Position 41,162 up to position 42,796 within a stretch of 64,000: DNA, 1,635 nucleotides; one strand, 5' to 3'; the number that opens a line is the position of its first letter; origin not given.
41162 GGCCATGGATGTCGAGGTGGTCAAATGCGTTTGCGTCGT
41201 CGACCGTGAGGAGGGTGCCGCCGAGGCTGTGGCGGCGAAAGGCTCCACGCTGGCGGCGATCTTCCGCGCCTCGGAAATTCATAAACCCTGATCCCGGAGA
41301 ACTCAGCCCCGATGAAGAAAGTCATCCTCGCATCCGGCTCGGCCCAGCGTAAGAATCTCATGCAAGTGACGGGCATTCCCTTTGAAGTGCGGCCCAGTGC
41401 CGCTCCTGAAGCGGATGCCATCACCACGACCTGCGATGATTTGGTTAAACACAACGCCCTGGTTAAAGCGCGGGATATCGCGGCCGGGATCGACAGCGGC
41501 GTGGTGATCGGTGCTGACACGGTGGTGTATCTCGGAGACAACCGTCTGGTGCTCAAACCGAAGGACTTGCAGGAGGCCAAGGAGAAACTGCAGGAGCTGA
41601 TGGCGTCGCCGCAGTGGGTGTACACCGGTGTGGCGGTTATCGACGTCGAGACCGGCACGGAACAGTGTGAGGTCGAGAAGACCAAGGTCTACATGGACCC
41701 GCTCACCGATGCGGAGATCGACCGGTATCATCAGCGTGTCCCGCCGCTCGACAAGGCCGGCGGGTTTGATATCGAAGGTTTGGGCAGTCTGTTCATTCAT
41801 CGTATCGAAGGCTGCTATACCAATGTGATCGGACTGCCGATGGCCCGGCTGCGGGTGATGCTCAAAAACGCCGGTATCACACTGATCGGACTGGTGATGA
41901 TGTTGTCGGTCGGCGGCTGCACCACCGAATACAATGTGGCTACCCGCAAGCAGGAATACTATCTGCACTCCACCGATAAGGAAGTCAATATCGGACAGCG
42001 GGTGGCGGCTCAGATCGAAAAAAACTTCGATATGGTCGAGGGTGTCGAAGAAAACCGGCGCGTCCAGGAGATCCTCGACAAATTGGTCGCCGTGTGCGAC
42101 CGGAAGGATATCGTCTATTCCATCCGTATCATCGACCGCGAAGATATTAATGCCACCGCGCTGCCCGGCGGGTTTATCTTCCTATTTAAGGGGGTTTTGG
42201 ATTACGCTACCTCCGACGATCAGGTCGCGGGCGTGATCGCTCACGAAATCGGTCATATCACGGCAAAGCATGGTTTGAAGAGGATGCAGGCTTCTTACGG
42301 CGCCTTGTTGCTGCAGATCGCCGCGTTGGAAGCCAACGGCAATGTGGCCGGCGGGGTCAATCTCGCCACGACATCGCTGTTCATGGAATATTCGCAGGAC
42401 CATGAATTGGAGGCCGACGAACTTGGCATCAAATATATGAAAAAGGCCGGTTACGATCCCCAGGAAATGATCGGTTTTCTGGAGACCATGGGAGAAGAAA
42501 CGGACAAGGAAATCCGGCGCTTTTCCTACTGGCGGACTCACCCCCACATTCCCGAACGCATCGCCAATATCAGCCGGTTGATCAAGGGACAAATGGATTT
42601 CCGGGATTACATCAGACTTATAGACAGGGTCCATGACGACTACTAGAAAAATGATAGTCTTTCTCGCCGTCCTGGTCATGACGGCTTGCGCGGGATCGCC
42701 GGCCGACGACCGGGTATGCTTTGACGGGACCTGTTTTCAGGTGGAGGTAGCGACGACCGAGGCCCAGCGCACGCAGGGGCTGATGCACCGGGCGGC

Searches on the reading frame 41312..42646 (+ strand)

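Call 43: search_protein_families(library=pfam, proteins=[window:41312-42646:+])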
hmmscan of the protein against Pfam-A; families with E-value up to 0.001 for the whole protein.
window:41312-42646:+ (444 aa): 2 families
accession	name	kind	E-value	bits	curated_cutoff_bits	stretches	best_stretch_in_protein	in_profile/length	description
PF02545.19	Maf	-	4.6e-48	163.8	27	1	3-186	1-186/187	Maf-like protein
PF01435.24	Peptidase_M48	-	1.2e-33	117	20.3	1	247-422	3-184/186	Peptidase family M48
